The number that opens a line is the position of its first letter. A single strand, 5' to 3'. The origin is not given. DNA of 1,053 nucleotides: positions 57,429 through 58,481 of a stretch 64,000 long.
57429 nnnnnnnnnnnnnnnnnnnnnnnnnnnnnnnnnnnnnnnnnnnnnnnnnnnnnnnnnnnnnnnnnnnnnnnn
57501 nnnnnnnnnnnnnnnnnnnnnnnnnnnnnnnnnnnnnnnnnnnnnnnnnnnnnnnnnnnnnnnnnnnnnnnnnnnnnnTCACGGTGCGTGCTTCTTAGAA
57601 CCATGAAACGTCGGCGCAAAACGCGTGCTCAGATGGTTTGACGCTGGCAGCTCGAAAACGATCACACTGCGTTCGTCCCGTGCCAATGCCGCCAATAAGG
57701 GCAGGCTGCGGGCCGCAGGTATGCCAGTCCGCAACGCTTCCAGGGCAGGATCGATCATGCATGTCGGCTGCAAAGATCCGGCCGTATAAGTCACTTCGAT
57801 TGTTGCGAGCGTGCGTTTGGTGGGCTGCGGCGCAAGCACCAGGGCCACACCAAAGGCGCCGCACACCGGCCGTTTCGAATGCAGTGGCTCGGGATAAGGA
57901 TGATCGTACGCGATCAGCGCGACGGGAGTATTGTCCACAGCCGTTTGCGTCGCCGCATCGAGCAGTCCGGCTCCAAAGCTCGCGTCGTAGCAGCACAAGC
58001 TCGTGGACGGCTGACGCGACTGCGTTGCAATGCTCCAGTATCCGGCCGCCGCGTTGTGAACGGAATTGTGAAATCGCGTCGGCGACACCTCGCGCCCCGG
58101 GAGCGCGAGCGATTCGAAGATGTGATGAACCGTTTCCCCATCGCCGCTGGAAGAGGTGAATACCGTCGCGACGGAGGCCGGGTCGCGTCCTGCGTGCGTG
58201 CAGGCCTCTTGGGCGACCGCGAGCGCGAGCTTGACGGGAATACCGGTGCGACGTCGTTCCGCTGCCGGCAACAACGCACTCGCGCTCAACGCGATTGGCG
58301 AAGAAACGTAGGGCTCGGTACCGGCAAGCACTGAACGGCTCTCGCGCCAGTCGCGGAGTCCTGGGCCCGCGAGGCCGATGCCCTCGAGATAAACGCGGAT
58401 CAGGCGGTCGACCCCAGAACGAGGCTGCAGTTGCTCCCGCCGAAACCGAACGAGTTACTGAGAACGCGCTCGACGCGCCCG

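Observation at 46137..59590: Aryl-polyene/xanthomonadin-like type II KS-ACP lipid cluster with export machinery and a halogenase, but no dehydratase, second ACP or aryl-starter enzyme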

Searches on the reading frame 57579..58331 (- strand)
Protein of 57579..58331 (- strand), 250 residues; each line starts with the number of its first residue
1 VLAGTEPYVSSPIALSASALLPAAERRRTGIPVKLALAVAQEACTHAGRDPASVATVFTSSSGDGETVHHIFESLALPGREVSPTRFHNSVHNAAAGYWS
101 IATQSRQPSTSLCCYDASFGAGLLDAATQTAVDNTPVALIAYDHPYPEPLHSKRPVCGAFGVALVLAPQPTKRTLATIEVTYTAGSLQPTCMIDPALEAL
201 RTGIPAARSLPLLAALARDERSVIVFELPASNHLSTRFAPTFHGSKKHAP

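Call 5: search_protein_families(library=pfam, proteins=[window:57579-58331:-], max_evalue=0.01)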
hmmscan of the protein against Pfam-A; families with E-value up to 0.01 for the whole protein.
window:57579-58331:- (250 aa): 1 family
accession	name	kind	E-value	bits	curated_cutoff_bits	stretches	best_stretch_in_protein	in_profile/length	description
PF13723.12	Ketoacyl-synt_2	-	2.1e-27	96.6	25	1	17-173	18-170/223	Beta-ketoacyl synthase, N-terminal domain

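Call 7: search_protein_families(library=ncbifam, proteins=[window:57579-58331:-], max_evalue=0.01)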
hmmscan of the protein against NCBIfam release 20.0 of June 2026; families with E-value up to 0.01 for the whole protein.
window:57579-58331:- (250 aa): 1 family
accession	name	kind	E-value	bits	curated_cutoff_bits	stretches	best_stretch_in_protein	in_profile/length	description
NF058659.1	cispenta_AmcG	equivalog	0.0058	16.3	80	1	40-113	38-110/157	cispentacin moiety biosynthesis protein AmcG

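Call 8: find_encoding_contigs(protein=window:57579-58331:-, flank=10000, max_places=6)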
Protein window:57579-58331:- (250 aa): 4 contigs read that carry it; 4 places shown.
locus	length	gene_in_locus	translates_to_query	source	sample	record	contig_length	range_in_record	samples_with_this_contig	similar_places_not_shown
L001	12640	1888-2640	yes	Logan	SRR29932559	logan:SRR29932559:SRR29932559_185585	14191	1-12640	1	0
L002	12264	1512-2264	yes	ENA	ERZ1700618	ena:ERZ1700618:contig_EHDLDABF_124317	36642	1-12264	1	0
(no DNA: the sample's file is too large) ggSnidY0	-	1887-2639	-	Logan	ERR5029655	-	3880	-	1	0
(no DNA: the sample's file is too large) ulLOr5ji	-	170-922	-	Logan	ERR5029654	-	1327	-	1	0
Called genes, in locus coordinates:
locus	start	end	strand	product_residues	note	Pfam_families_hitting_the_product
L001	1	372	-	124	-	?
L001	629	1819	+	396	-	PF00109:ketoacyl-synt, PF00108:Thiolase_N (faint), PF02801:Ketoacyl-synt_C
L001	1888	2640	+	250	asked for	PF13723:Ketoacyl-synt_2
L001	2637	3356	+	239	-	PF00106:adh_short, PF01370:Epimerase (weak), PF08659:KR, PF13561:adh_short_C2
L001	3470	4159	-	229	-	PF13489:Methyltransf_23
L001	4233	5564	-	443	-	PF01494:FAD_binding_3, PF00890:FAD_binding_2 (weak), PF01266:DAO (weak), PF04820:Trp_halogenase, PF05834:Lycopene_cycl, PF12831:FAD_oxidored, PF13450:NAD_binding_8 (weak), PF04820:Trp_halogenase, +1 more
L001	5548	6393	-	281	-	PF00535:Glycos_transf_2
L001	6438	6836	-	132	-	-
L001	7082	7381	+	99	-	PF00550:PP-binding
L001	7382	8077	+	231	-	-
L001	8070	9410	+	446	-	PF00501:AMP-binding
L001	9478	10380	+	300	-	PF03279:Lip_A_acyltrans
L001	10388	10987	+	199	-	PF19574:LolA_3, PF03548:LolA (weak)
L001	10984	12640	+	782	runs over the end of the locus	PF03176:MMPL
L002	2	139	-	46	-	?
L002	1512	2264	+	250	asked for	PF13723:Ketoacyl-synt_2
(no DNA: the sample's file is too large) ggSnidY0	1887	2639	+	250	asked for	PF13723:Ketoacyl-synt_2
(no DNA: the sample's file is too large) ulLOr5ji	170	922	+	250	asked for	PF13723:Ketoacyl-synt_2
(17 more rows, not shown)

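Call 9: find_homologous_proteins(query=window:57579-58331:-, max_evalue=0.00001)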
Query window:57579-58331:- (250 aa): 7922 proteins with E <= 0.00001 among 8000 candidates; the best 120 are listed.
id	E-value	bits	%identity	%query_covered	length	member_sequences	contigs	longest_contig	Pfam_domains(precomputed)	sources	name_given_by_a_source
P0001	3.3e-158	542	100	100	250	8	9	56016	PF13723.13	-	-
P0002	5.8e-133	460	87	99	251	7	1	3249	PF13723.13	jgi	jgi:hypothetical protein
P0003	1.3e-131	455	86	99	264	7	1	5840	PF13723.13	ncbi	ncbi:MAG: beta-ketoacyl synthase chain length factor [Burkholderiales bacterium]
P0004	2.1e-125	435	81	100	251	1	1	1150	PF13723.13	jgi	jgi:hypothetical protein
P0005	3.3e-107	375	75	96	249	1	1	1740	PF13723.13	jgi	jgi:Beta-ketoacyl synthase, N-terminal domain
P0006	5.4e-107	375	77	90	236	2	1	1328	PF13723.13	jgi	jgi:beta-ketoacyl synthase-like protein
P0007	3.6e-106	372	74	96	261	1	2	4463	PF13723.13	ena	-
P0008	5.4e-104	365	73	92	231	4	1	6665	PF13723.13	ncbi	ncbi:MAG: hypothetical protein V7640_1827 [Betaproteobacteria bacterium]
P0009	2.1e-103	363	71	96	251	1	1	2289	PF13723.13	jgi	jgi:hypothetical protein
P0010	1.0e-101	358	70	96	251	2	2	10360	PF13723.13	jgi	jgi:Beta-ketoacyl synthase, N-terminal domain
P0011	1.6e-101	357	73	92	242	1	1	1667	PF13723.13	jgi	jgi:hypothetical protein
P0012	9.8e-98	344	67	100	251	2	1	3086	PF13723.13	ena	-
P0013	8.9e-96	338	70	94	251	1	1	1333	PF13723.13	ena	-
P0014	5.7e-95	335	67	96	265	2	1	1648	PF13723.13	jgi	jgi:hypothetical protein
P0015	2.6e-94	333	92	67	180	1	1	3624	PF13723.13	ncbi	ncbi:MAG: beta-ketoacyl synthase chain length factor, partial [Burkholderiales bacterium]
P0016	7.2e-94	332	66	96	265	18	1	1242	PF13723.13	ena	-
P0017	6.1e-93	329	66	96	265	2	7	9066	PF13723.13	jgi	jgi:hypothetical protein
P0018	1.4e-92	328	65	96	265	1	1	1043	PF13723.13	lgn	-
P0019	1.9e-92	327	67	96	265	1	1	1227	PF13723.13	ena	-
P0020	3.5e-92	326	66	96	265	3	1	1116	PF13723.13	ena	-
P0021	4.2e-92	326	65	96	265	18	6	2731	PF13723.13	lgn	-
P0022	4.8e-92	326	67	93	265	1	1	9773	PF00109.33,PF13723.13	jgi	jgi:hypothetical protein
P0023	6.5e-92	325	65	96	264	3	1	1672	PF13723.13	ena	-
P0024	1.5e-91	324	65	96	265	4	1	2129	PF13723.13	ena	-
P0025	1.6e-91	324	66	96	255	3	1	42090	PF13723.13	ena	-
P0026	2.3e-91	324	66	96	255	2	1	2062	PF13723.13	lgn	-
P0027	2.5e-91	324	66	96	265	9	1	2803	PF13723.13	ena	-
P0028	2.9e-91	323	64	96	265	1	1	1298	PF13723.13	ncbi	-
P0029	8.1e-91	322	64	96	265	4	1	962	PF13723.13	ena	-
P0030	1.1e-90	321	63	96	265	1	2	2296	PF13723.13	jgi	jgi:hypothetical protein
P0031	3.0e-90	320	64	96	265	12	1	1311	PF13723.13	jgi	-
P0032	3.3e-90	320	64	96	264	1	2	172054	PF13723.13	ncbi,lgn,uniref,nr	ncbi:beta-ketoacyl synthase chain length factor [Sulfurirhabdus autotrophica]|uniref:Beta-ketoacyl s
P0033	8.7e-90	318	64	96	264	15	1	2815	PF13723.13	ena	-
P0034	1.2e-89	318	64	96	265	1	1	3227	PF13723.13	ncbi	ncbi:MAG: beta-ketoacyl synthase chain length factor [Burkholderiales bacterium]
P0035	1.6e-89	318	65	96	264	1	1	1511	PF13723.13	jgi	-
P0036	1.7e-89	318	65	82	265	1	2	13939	PF13723.13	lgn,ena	-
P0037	2.0e-89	317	68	87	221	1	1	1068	PF13723.13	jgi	jgi:hypothetical protein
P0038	2.4e-89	317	63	96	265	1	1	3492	PF13723.13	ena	-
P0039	2.6e-89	317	64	96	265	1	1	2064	PF13723.13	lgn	-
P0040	3.6e-89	316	64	96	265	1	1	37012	PF13723.13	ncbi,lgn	ncbi:MAG: beta-ketoacyl synthase chain length factor [Pseudomonadota bacterium]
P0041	3.8e-89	316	65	96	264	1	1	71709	PF13723.13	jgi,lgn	jgi:hypothetical protein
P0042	4.4e-89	316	65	96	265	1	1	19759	PF13723.13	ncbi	-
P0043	4.5e-89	316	66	96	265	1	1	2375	PF13723.13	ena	-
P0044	5.0e-89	316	64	96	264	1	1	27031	PF13723.13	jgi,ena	-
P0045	5.9e-89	316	65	96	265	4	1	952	PF13723.13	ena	-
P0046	6.7e-89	316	65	96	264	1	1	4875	PF13723.13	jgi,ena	-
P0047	6.8e-89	316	65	96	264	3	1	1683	PF13723.13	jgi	jgi:hypothetical protein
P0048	7.9e-89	315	64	96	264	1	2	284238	PF13723.13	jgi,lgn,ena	-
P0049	8.0e-89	315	65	96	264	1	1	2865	PF13723.13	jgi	jgi:hypothetical protein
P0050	9.5e-89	315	63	96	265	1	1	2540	PF13723.13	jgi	jgi:hypothetical protein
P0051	1.0e-88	315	63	96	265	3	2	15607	PF13723.13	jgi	jgi:hypothetical protein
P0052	1.2e-88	315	63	96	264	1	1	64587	PF13723.13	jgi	jgi:hypothetical protein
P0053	1.2e-88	315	63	96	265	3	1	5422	PF13723.13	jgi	jgi:hypothetical protein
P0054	1.2e-88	315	64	96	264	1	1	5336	PF13723.13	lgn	-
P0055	1.6e-88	314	65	96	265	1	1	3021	PF13723.13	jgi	jgi:hypothetical protein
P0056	2.3e-88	314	64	96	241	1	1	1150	PF13723.13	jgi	jgi:hypothetical protein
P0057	3.3e-88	313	62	96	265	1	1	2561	PF13723.13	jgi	-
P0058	4.2e-88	313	63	96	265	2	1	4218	PF13723.13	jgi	-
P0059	4.2e-88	313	63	96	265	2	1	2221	PF13723.13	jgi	jgi:Beta-ketoacyl synthase, N-terminal domain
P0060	4.4e-88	313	65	96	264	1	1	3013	PF13723.13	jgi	jgi:hypothetical protein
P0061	5.0e-88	313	65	96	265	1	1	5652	PF13723.13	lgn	-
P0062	5.5e-88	313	64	96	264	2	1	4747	PF13723.13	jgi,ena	-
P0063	6.4e-88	312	64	96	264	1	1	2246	PF13723.13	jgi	jgi:hypothetical protein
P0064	7.6e-88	312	64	96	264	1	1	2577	PF13723.13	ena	-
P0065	8.9e-88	312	63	96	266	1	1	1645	PF13723.13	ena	-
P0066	1.5e-87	311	62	96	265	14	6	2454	PF13723.13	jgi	jgi:hypothetical protein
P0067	1.8e-87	311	62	96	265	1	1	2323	PF13723.13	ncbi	-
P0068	1.9e-87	311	61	96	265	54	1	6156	PF13723.13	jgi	jgi:hypothetical protein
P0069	2.0e-87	311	62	96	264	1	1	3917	PF13723.13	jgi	jgi:hypothetical protein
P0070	2.1e-87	311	63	96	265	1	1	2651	PF13723.13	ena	-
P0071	2.4e-87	310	62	96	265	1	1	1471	PF13723.13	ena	-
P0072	2.7e-87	310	63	96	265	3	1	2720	PF13723.13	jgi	jgi:hypothetical protein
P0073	3.1e-87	310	61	96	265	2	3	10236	PF13723.13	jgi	jgi:hypothetical protein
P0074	3.5e-87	310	62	96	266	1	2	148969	PF13723.13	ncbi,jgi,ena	-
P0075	3.9e-87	310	66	91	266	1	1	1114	PF13723.13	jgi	jgi:hypothetical protein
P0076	4.3e-87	310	62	96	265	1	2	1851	PF13723.13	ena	-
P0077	4.6e-87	310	64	92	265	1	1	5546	PF13723.13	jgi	jgi:hypothetical protein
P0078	5.5e-87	309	65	92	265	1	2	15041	PF00109.33,PF13723.13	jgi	jgi:hypothetical protein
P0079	5.8e-87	309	62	96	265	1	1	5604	PF13723.13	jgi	-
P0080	6.3e-87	309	64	96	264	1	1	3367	PF13723.13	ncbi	-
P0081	6.6e-87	309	64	93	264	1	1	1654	PF13723.13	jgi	jgi:hypothetical protein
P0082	6.6e-87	309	64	96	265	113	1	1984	PF13723.13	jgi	-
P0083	7.7e-87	309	64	96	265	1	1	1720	PF13723.13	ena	-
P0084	7.7e-87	309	62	96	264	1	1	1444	PF13723.13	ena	-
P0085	7.9e-87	309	61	96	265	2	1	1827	PF13723.13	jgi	jgi:Beta-ketoacyl synthase, N-terminal domain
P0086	8.3e-87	309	62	96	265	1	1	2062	PF13723.13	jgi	jgi:hypothetical protein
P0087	8.3e-87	309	64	96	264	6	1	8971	PF13723.13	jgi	-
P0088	8.6e-87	309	63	96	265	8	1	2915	PF13723.13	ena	-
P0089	9.2e-87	309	62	96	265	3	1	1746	PF13723.13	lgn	-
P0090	1.4e-86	308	64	96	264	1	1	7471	PF13723.13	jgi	jgi:hypothetical protein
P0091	1.4e-86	308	62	96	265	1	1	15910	PF13723.13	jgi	-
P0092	1.5e-86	308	62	96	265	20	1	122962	PF13723.13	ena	-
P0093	1.6e-86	308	64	96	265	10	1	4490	PF13723.13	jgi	jgi:hypothetical protein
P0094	1.6e-86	308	63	79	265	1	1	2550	PF13723.13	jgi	jgi:hypothetical protein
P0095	1.6e-86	308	63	96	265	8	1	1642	PF13723.13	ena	-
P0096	1.6e-86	308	64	96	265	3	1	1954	PF13723.13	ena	-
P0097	1.9e-86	308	60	96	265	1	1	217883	PF13723.13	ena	-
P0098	1.9e-86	308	61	96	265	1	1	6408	PF13723.13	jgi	jgi:hypothetical protein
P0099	2.2e-86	307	65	96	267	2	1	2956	PF13723.13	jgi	-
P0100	2.2e-86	307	63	96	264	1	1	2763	PF13723.13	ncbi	-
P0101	2.6e-86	307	61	96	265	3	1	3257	PF13723.13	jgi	jgi:hypothetical protein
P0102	2.8e-86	307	61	96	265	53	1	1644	PF13723.13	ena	-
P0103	2.9e-86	307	62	96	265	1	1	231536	PF13723.13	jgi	jgi:Beta-ketoacyl synthase, N-terminal domain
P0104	4.3e-86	306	64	96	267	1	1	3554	PF00109.33,PF13723.13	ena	-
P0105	4.4e-86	306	61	93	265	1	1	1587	PF13723.13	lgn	-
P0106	5.1e-86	306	63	96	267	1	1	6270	PF13723.13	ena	-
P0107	5.2e-86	306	63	91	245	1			PF13723.13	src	-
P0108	6.6e-86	306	64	96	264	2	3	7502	PF13723.13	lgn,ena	-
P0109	6.9e-86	306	61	96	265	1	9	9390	PF13723.13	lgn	-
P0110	7.0e-86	306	62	96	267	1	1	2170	PF13723.13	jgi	jgi:hypothetical protein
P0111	7.4e-86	306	63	96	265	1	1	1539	PF13723.13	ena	-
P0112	7.6e-86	306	61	96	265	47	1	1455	PF13723.13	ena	-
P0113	8.4e-86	305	65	96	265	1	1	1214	PF13723.13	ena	-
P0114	8.8e-86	305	63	96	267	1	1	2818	PF13723.13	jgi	jgi:hypothetical protein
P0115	1.0e-85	305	63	96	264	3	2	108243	PF13723.13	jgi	jgi:hypothetical protein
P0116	1.0e-85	305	61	96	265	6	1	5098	PF13723.13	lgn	-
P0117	1.2e-85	305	62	96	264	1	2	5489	PF13723.13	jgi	jgi:hypothetical protein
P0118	1.2e-85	305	62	96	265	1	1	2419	PF13723.13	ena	-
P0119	1.6e-85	305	63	96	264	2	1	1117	PF13723.13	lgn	-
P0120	1.8e-85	304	64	96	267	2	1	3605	PF13723.13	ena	-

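Call 10: find_encoding_contigs(protein=P0032, flank=10000, max_places=2)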
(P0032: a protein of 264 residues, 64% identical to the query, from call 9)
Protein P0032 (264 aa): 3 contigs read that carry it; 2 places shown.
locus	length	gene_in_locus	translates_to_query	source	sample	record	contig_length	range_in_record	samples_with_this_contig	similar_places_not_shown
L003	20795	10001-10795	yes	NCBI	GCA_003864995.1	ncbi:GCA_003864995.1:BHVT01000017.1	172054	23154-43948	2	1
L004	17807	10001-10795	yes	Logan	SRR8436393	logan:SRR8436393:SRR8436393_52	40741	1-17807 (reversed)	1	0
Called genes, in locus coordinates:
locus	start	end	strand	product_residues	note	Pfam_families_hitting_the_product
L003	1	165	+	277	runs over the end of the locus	PF06629:MipA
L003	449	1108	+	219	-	-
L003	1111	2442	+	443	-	PF00501:AMP-binding, PF13193:AMP-binding_C (weak)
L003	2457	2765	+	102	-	PF07977:FabA (faint), PF22818:ApeI-like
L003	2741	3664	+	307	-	PF03279:Lip_A_acyltrans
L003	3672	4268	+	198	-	PF19574:LolA_3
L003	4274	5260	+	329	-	PF03176:MMPL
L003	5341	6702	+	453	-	-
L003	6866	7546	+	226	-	PF00756:Esterase (weak), PF12146:Hydrolase_4 (weak)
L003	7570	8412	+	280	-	PF01522:Polysacc_deac_1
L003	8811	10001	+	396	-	PF00109:ketoacyl-synt, PF02801:Ketoacyl-synt_C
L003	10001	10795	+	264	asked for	PF13723:Ketoacyl-synt_2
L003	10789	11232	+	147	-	PF22817:ApeP-like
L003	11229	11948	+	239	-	PF00106:adh_short, PF01370:Epimerase (weak), PF08659:KR, PF13561:adh_short_C2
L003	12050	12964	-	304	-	PF00126:HTH_1, PF03466:LysR_substrate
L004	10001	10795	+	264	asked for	PF13723:Ketoacyl-synt_2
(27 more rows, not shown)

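Call 11: find_encoding_contigs(protein=P0097, flank=10000, max_places=2)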
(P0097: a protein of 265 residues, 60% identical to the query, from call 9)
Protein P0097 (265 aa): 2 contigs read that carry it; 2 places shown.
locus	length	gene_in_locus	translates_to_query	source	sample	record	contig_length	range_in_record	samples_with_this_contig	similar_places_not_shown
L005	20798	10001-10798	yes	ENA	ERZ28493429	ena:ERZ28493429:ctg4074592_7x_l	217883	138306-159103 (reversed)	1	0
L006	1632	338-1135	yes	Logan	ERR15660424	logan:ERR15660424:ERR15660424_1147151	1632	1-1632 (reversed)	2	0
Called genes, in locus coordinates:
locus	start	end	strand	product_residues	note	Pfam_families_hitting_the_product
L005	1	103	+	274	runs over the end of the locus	PF14378:PAP2_3 (weak), PF01569:PAP2 (weak)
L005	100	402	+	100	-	PF00550:PP-binding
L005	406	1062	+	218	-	-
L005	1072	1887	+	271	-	-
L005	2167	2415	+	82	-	-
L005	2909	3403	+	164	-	PF03279:Lip_A_acyltrans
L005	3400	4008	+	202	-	PF19574:LolA_3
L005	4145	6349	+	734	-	PF03176:MMPL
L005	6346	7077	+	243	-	PF00756:Esterase (weak), PF12146:Hydrolase_4 (weak)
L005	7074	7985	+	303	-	PF01522:Polysacc_deac_1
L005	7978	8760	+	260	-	PF01209:Ubie_methyltran, PF13489:Methyltransf_23, PF08241:Methyltransf_11, PF08242:Methyltransf_12 (weak), PF13649:Methyltransf_25, PF13847:Methyltransf_31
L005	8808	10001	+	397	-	PF00109:ketoacyl-synt, PF00108:Thiolase_N (faint), PF02801:Ketoacyl-synt_C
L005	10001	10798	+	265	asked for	PF13723:Ketoacyl-synt_2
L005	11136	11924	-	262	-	PF00535:Glycos_transf_2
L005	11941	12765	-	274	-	PF01553:Acyltransferase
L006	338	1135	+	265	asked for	PF13723:Ketoacyl-synt_2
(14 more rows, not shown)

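Call 15: find_encoding_contigs(protein=P0010, flank=10000, max_places=2)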
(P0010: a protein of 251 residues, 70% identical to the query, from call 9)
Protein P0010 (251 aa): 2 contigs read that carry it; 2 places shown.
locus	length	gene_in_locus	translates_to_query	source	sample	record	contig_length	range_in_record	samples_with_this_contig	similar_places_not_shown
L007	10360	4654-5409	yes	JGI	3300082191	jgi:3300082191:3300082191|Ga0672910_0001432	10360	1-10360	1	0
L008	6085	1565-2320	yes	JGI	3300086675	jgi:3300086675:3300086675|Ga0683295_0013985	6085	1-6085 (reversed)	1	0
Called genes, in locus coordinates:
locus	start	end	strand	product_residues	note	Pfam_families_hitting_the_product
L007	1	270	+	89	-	?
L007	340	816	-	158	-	PF07452:CHRD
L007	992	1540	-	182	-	PF07883:Cupin_2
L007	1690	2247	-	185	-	PF07883:Cupin_2 (weak)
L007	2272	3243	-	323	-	PF03401:TctC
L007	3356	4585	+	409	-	PF00109:ketoacyl-synt, PF00108:Thiolase_N (faint), PF02801:Ketoacyl-synt_C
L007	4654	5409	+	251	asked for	PF13723:Ketoacyl-synt_2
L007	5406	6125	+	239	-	PF00106:adh_short, PF01370:Epimerase (weak), PF08659:KR, PF13561:adh_short_C2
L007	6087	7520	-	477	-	PF01494:FAD_binding_3, PF01266:DAO (weak), PF04820:Trp_halogenase, PF05834:Lycopene_cycl (weak), PF12831:FAD_oxidored (faint), PF13450:NAD_binding_8 (weak), PF04820:Trp_halogenase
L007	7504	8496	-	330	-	PF13641:Glyco_tranf_2_3, PF00535:Glycos_transf_2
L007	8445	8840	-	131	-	-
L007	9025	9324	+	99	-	PF00550:PP-binding (weak)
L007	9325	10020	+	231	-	-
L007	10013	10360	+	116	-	?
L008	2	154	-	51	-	?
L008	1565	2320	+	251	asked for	PF13723:Ketoacyl-synt_2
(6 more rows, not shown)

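Call 16: find_encoding_contigs(protein=P0025, flank=10000, max_places=2)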
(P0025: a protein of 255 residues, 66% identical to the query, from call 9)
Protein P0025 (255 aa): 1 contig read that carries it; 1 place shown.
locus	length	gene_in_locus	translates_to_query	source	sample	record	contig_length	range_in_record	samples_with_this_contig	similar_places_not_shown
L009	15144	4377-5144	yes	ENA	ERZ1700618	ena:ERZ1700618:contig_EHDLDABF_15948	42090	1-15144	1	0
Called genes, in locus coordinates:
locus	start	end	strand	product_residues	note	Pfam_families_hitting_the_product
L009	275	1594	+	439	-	PF06808:DctM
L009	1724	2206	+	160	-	PF01035:DNA_binding_1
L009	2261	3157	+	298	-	PF02899:Phage_int_SAM_1, PF13495:Phage_int_SAM_4, PF00589:Phage_integrase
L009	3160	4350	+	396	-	PF00109:ketoacyl-synt, PF00108:Thiolase_N (faint), PF02801:Ketoacyl-synt_C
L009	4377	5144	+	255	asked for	PF13723:Ketoacyl-synt_2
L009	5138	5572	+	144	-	PF22817:ApeP-like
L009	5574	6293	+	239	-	PF00106:adh_short, PF01370:Epimerase, PF08659:KR, PF13561:adh_short_C2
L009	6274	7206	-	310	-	PF21168:FkbO_Hyg5-like_N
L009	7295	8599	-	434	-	PF00890:FAD_binding_2 (weak), PF01266:DAO (weak), PF01494:FAD_binding_3, PF04820:Trp_halogenase, PF05834:Lycopene_cycl (weak), PF07992:Pyr_redox_2 (faint), PF13450:NAD_binding_8, PF04820:Trp_halogenase, +1 more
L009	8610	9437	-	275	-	PF00535:Glycos_transf_2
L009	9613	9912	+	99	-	PF00550:PP-binding (weak)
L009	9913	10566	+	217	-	-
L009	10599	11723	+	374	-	PF00501:AMP-binding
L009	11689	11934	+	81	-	PF13193:AMP-binding_C (weak)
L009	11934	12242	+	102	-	PF22818:ApeI-like, PF07977:FabA (faint)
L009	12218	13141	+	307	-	PF03279:Lip_A_acyltrans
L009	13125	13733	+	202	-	PF19574:LolA_3, PF03548:LolA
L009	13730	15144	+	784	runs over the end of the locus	PF03176:MMPL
